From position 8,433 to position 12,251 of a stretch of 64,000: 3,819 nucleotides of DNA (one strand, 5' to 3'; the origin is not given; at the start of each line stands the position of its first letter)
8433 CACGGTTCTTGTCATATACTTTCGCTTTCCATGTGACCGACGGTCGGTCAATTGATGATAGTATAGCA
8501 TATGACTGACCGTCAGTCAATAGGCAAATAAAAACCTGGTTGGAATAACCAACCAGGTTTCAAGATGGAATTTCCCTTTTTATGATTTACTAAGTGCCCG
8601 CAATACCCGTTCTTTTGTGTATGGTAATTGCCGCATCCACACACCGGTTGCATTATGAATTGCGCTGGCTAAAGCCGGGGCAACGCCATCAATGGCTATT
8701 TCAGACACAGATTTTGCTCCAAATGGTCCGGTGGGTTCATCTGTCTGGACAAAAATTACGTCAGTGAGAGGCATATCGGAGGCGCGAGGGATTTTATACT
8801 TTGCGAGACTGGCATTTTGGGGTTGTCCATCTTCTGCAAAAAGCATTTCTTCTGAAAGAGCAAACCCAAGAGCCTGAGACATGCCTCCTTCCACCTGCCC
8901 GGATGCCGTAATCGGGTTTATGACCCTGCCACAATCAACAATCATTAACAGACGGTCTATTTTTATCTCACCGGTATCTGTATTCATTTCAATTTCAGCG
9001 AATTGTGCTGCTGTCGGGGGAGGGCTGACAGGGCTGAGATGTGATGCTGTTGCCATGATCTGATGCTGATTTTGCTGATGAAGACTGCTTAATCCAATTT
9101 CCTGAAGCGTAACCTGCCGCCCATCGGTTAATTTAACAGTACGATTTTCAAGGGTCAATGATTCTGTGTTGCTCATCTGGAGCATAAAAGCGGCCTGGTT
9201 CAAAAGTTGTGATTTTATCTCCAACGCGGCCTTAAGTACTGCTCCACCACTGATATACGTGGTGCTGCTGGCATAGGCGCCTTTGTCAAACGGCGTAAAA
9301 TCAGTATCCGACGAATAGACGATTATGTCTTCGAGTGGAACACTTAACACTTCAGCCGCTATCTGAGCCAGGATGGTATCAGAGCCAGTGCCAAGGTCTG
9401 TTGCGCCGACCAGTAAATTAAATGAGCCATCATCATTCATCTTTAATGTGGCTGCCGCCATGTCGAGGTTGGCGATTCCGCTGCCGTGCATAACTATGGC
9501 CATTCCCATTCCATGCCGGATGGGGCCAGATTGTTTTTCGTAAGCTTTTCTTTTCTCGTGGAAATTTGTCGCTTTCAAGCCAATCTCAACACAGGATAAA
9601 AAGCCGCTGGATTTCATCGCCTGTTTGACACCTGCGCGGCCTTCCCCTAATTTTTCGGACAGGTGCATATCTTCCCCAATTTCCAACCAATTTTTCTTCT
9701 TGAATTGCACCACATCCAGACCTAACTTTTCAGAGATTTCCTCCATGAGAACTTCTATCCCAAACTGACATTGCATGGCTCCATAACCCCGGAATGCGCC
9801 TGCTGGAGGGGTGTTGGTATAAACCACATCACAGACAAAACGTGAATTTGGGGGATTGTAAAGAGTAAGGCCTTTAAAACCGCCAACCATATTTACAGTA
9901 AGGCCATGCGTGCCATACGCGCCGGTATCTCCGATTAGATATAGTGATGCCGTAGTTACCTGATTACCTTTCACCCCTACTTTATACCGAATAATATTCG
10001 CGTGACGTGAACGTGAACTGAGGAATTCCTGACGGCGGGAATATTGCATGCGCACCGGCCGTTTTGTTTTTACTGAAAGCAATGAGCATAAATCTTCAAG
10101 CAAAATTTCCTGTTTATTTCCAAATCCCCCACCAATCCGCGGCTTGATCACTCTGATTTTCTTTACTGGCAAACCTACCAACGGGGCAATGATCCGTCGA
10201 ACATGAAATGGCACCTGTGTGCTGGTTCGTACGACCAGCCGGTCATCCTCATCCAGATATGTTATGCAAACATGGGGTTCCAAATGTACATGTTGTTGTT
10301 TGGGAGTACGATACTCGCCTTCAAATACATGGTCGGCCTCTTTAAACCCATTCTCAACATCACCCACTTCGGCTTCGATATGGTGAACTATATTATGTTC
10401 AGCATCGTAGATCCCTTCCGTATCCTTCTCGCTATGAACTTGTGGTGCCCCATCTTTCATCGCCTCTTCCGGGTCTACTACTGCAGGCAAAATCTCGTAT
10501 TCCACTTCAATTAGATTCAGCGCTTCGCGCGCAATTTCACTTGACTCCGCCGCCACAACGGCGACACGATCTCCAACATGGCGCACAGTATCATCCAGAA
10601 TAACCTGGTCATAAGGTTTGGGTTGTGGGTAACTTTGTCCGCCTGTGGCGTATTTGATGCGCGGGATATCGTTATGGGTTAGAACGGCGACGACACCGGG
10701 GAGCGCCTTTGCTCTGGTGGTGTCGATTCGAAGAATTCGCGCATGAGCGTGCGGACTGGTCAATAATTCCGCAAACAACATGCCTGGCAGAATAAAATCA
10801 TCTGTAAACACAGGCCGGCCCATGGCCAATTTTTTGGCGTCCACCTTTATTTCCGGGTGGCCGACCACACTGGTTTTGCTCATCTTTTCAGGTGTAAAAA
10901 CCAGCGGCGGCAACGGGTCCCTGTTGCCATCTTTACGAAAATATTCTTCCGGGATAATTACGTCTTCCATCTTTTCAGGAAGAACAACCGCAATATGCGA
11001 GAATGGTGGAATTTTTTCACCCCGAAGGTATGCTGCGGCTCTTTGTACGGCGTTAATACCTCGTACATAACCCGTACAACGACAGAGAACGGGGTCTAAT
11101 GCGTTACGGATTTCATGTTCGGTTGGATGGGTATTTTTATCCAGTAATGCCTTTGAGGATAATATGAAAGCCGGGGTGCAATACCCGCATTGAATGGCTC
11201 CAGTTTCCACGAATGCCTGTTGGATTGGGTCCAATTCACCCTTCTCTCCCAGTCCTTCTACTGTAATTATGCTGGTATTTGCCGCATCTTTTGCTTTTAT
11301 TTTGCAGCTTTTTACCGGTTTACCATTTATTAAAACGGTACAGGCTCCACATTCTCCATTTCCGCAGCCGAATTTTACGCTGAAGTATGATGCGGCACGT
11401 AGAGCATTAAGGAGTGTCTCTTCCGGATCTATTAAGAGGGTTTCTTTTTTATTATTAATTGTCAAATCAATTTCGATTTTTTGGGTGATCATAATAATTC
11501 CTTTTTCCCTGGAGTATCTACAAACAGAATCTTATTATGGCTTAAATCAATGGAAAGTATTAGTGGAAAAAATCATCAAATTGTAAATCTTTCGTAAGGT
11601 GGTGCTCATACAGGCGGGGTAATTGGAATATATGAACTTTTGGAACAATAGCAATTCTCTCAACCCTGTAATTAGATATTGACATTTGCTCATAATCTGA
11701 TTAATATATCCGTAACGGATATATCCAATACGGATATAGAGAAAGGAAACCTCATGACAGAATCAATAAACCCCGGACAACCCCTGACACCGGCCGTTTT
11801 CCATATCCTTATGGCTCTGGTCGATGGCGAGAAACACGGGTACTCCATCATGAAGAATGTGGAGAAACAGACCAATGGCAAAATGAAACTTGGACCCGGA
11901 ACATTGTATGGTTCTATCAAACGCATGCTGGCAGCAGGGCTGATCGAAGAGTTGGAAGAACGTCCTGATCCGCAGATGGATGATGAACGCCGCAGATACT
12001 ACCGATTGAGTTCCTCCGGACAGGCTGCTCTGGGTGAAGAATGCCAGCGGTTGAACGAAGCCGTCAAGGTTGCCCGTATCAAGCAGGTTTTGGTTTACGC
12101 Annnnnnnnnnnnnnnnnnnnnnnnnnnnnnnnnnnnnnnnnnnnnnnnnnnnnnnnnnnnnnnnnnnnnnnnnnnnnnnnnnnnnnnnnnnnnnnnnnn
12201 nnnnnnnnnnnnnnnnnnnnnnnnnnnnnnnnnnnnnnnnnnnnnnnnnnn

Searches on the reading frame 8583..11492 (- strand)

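Call 25: search_protein_families(library=pfam, proteins=[window:8583-11492:-], max_evalue=0.00001)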
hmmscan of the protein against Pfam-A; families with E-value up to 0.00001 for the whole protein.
window:8583-11492:- (970 aa): 6 families
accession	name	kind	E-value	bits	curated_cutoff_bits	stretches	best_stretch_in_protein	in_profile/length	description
PF02738.23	MoCoBD_1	-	9.3e-77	257.9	27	1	364-601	5-243/244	Molybdopterin cofactor-binding domain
PF20256.3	MoCoBD_2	-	2.1e-73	247.7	27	1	640-908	4-283/283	Molybdopterin cofactor-binding domain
PF01315.27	Ald_Xan_dh_C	-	2.6e-31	108.6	31.3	1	225-335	2-109/110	Aldehyde oxidase and xanthine dehydrogenase, a/b hammerhead domain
PF01799.25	Fer2_2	-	2.9e-28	98.2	30.3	1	77-150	1-75/75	[2Fe-2S] binding domain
PF00111.32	Fer2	-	1.6e-08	34.8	21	1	11-62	2-54/77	2Fe-2S iron-sulfur cluster binding domain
PF13085.11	Fer2_3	-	1.1e-06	29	27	1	36-81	45-89/107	2Fe-2S iron-sulfur cluster binding domain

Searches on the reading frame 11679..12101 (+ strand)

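Call 25: search_protein_families(library=pfam, proteins=[window:11679-12101:+], max_evalue=0.00001)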
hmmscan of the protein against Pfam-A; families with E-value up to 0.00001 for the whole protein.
window:11679-12101:+ (141 aa): 1 family
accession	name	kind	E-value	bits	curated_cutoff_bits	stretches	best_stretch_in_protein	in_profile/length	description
PF03551.20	PadR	-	1.6e-14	54.1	27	1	43-119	1-74/75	Transcriptional regulator PadR-like family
